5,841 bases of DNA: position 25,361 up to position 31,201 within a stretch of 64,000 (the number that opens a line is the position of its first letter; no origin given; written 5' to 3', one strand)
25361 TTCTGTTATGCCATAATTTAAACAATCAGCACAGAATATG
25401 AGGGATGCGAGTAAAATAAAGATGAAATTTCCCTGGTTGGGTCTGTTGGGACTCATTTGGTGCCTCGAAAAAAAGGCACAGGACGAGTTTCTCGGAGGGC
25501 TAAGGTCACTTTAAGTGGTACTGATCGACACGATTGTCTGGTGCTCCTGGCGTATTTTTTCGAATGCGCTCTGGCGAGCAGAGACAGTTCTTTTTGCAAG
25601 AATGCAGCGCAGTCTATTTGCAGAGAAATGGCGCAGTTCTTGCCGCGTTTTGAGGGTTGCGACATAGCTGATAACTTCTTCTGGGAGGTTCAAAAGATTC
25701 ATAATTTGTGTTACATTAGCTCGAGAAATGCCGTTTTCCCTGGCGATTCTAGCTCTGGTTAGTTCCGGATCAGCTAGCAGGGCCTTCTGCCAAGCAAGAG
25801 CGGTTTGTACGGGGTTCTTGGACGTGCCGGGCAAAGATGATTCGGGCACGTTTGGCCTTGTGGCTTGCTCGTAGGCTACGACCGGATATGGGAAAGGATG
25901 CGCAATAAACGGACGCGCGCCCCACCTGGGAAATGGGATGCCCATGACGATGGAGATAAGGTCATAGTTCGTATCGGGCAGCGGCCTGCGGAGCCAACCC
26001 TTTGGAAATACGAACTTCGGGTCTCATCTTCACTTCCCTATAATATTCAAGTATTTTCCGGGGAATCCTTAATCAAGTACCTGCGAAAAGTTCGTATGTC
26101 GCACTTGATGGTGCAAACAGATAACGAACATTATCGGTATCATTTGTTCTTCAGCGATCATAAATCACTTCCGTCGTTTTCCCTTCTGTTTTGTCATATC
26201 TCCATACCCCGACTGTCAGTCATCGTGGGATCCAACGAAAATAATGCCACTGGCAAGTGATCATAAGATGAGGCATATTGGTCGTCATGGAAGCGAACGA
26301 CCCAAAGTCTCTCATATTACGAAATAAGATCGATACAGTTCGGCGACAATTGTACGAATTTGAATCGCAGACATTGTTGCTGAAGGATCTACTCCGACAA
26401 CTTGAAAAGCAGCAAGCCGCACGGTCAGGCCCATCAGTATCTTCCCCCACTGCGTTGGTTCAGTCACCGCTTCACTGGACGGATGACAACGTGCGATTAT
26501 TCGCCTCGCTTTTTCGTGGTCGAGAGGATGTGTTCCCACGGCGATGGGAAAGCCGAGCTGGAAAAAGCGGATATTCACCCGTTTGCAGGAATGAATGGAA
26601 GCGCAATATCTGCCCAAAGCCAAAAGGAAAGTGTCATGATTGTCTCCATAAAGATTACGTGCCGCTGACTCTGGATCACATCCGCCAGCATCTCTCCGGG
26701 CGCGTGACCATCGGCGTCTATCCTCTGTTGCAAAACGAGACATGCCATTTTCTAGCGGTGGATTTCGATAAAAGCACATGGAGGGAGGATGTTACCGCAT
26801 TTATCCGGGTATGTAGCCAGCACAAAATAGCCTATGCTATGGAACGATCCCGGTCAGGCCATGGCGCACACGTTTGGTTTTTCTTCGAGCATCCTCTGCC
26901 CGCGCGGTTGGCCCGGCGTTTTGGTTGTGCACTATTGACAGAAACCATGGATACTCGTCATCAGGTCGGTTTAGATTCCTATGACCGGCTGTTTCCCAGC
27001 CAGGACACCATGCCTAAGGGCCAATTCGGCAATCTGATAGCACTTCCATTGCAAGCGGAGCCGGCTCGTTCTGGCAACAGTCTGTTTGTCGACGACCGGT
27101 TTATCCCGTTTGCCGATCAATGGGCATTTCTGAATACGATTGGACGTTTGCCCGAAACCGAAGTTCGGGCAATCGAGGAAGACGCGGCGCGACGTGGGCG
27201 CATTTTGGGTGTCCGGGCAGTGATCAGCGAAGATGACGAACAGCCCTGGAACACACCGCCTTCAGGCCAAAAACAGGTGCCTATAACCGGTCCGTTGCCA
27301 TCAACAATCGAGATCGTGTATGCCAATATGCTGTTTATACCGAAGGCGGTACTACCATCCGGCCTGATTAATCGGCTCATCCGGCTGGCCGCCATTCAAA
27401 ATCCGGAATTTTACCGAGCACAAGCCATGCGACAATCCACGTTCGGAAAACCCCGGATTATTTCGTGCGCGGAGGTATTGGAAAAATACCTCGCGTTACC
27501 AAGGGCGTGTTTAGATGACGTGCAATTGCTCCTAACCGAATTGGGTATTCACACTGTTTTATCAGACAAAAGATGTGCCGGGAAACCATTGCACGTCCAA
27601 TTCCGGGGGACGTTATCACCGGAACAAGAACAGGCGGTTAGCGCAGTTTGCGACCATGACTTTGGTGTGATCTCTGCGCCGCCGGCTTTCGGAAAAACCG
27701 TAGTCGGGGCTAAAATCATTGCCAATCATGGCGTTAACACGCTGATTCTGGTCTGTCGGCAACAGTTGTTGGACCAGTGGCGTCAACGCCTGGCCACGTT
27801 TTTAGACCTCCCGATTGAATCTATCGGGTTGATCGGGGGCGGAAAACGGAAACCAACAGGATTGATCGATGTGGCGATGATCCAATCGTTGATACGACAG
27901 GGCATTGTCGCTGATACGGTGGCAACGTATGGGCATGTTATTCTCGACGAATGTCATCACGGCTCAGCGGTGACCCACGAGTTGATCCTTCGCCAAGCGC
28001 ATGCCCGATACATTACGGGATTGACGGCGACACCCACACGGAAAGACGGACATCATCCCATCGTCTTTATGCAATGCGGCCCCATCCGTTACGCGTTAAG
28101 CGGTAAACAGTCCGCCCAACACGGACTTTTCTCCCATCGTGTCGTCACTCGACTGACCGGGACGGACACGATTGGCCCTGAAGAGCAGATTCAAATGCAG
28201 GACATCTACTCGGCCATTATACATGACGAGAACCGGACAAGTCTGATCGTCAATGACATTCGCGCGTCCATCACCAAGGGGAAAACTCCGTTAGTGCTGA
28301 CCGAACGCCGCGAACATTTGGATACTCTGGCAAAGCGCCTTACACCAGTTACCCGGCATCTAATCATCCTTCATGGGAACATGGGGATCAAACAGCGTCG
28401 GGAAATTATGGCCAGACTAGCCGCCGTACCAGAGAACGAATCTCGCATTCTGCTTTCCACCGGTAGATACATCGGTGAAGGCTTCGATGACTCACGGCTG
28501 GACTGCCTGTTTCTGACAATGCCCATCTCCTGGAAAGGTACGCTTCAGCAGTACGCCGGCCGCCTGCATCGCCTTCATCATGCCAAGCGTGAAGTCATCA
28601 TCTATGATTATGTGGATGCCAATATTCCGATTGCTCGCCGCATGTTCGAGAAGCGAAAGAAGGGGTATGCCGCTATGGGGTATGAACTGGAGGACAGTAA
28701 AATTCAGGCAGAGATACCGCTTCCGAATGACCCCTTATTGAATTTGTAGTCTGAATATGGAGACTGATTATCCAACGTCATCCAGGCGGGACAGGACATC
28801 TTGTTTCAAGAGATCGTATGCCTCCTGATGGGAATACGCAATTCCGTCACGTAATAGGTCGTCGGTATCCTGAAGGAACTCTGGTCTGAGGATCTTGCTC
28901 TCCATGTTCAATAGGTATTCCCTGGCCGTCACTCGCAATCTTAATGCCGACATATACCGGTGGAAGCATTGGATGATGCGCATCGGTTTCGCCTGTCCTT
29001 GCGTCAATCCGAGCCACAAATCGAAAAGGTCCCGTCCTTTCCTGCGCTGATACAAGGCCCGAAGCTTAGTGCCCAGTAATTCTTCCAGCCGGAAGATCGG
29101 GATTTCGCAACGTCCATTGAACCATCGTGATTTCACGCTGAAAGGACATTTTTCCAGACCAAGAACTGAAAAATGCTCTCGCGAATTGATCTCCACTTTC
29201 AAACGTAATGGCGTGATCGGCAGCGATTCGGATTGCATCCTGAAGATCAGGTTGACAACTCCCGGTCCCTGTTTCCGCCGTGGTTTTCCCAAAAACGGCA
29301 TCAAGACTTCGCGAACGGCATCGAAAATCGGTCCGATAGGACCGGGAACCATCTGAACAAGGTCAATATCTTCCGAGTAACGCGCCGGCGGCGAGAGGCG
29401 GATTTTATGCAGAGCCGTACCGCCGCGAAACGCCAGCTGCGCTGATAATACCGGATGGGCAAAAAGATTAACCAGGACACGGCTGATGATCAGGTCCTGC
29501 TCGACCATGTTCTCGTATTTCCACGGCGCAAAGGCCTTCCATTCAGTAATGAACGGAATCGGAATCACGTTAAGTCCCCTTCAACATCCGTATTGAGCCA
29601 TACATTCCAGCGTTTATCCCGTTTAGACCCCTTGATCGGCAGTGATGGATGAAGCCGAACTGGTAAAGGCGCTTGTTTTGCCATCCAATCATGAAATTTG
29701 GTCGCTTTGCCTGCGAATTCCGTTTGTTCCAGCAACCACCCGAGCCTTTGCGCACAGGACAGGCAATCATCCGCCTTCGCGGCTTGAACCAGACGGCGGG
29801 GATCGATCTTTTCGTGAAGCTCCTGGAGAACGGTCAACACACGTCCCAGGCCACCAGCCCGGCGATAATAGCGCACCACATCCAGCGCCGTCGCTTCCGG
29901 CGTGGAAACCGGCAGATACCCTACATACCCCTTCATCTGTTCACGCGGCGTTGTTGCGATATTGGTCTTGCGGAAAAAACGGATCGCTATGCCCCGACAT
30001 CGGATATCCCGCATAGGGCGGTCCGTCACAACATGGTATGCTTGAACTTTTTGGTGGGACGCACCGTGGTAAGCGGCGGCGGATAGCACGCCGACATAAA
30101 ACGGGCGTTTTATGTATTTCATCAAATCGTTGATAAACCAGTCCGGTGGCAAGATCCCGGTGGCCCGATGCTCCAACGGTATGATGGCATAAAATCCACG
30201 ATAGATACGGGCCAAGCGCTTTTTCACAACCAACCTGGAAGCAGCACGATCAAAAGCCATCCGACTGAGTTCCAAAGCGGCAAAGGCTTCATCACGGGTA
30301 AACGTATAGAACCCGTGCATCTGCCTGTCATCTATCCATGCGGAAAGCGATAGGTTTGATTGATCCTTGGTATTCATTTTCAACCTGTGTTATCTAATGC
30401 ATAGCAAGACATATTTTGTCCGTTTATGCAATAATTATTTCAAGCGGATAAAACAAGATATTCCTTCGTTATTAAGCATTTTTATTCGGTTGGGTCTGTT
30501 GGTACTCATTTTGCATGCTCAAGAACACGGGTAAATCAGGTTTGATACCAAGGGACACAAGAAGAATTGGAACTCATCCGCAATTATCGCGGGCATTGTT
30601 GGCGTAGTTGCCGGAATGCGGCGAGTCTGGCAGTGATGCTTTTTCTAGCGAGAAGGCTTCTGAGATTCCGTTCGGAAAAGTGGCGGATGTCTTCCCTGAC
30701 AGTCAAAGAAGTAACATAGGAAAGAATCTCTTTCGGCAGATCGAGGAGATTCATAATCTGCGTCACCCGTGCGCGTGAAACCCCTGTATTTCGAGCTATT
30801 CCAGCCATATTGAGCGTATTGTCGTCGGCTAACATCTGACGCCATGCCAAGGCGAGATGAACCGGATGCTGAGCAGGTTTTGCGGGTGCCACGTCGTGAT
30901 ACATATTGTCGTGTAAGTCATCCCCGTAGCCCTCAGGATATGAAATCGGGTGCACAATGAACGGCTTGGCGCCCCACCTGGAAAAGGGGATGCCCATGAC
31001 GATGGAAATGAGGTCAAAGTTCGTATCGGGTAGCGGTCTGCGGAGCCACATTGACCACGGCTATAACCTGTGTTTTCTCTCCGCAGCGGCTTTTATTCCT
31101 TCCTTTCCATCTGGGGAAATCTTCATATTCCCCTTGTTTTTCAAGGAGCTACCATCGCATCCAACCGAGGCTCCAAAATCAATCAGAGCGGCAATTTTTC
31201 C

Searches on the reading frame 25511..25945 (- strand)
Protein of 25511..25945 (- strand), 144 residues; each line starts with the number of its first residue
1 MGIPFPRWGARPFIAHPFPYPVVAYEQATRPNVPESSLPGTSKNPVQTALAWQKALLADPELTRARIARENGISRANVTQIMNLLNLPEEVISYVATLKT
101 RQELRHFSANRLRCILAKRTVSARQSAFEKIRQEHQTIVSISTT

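Call 10: search_protein_families(library=pfam, proteins=[window:25511-25945:-])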
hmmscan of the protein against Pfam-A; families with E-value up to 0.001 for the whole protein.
window:25511-25945:- (144 aa): 1 family
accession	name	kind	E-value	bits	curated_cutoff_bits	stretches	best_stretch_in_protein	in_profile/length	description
PF17762.8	HTH_ParB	-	2.7e-07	31.1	22.6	1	44-137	4-89/102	ParB HTH domain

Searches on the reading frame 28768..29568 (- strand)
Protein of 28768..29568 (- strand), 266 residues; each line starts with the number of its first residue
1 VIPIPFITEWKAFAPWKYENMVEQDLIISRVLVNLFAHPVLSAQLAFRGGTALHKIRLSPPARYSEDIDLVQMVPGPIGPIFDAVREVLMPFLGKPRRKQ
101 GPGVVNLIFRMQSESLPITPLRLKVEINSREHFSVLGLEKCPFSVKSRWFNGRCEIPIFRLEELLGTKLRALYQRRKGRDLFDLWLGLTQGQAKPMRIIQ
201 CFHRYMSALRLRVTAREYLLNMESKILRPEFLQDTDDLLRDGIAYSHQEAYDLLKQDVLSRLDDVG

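Call 7: search_protein_families(library=pfam, proteins=[window:28768-29568:-])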
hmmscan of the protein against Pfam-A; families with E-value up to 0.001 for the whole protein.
window:28768-29568:- (266 aa): 1 family
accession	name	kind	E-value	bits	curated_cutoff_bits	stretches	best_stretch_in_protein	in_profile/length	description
PF08843.17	AbiEii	-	3.4e-31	109.5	22.5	1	30-250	1-235/238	Nucleotidyl transferase AbiEii toxin, Type IV TA system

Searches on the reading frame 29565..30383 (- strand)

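Call 7: search_protein_families(library=pfam, proteins=[window:29565-30383:-])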
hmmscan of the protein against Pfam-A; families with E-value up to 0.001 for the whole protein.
window:29565-30383:- (272 aa): 2 families
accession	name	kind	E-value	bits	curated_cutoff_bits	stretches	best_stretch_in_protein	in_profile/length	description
PF09407.15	AbiEi_1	-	2.4e-34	119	22.2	1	77-219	1-141/142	AbiEi antitoxin C-terminal domain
PF13338.12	AbiEi_4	-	2.5e-07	31.1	25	1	26-67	12-48/49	Transcriptional regulator, AbiEi antitoxin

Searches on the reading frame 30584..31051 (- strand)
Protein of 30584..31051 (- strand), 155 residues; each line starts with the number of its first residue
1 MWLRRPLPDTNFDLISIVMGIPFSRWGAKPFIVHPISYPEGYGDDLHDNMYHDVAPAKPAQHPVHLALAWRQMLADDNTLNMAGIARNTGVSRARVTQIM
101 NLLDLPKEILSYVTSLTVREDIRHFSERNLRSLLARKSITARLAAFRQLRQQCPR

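Call 7: search_protein_families(library=pfam, proteins=[window:30584-31051:-])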
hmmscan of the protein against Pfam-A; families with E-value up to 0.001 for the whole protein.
window:30584-31051:- (155 aa): 1 family
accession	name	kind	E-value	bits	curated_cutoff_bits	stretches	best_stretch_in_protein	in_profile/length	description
PF17762.8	HTH_ParB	-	3.3e-05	24.4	22.6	1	63-118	5-59/102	ParB HTH domain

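Call 63: find_encoding_contigs(protein=window:30584-31051:-, flank=10000, max_places=10)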
Protein window:30584-31051:- (155 aa): no gene with exactly this product is on record in the collection.

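Call 84: find_homologous_proteins(query=window:30587-31048:-, max_evalue=0.00001)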
Query seq(154 aa) (154 aa): 106 proteins with E <= 0.00001 among 180 candidates.
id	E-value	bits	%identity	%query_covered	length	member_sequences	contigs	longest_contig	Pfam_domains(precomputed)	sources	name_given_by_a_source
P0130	3.7e-99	347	100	100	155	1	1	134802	-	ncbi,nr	ncbi:MAG: hypothetical protein PHW60_03360 [Kiritimatiellae bacterium]|nr:hypothetical protein [Kiri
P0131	1.4e-48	182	60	98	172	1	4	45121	-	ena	-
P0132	1.0e-43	167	61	89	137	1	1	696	-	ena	-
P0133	2.6e-43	165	60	98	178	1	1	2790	-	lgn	-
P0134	1.4e-42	163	60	87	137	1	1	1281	-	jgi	jgi:hypothetical protein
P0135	1.3e-41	160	52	98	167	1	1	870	-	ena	-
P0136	2.4e-41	159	59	87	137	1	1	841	-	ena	-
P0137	6.4e-40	154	57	87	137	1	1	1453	-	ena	-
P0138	2.7e-39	152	56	84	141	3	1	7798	PF17762.9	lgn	-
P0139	4.5e-39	151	58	87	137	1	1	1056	-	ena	-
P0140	3.5e-38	149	54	88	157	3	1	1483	PF17762.9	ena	-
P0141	5.7e-38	148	56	88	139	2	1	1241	-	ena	-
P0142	1.9e-37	146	56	87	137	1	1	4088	-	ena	-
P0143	2.3e-36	143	55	84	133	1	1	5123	PF17762.9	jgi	-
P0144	1.7e-35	140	53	85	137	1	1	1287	PF17762.9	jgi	jgi:ParB-like chromosome segregation protein Spo0J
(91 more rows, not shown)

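Call 91: search_protein_families(library=phrogs, proteins=[window:30584-31051:-], max_evalue=0.01)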
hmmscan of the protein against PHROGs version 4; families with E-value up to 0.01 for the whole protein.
window:30584-31051:- (155 aa): 1 family
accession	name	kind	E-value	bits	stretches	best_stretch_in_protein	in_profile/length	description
phrog_686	-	DNA, RNA and nucleotide metabolism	0.0046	18.2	0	83-100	52-69/76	HTH DNA binding protein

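Call 105: search_protein_representatives(protein=P0130)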
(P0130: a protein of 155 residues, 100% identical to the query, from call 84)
Query: 155 residues. Proteins with E-value up to 0.001 (for the whole library): 721; up to 1e-10: 97; up to 1e-30: 2. The best 150 are listed.
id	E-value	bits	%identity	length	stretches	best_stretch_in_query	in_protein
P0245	1.4e-49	184.0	59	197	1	2-154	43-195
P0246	6.5e-43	162.3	51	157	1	2-152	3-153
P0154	2.3e-29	118.3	44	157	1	14-148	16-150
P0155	4.7e-29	117.3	43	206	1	2-151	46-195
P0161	1.5e-27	112.4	44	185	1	12-151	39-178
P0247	8.2e-27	110.0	43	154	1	11-150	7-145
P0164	1.2e-26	109.5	63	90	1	66-155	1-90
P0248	6.0e-26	107.2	44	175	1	14-137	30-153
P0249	7.5e-26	106.9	27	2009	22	89-145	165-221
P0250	9.5e-26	106.6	43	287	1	11-149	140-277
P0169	1.5e-25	105.9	49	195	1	13-135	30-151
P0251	2.6e-25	105.2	42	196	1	15-151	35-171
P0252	2.8e-25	105.1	41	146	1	18-153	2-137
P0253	3.8e-25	104.6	44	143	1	18-141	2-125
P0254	6.7e-25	103.8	44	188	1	15-151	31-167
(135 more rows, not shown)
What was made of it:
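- Orphan HTH ORFs number 721 clusters at 50% identity (call 105).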
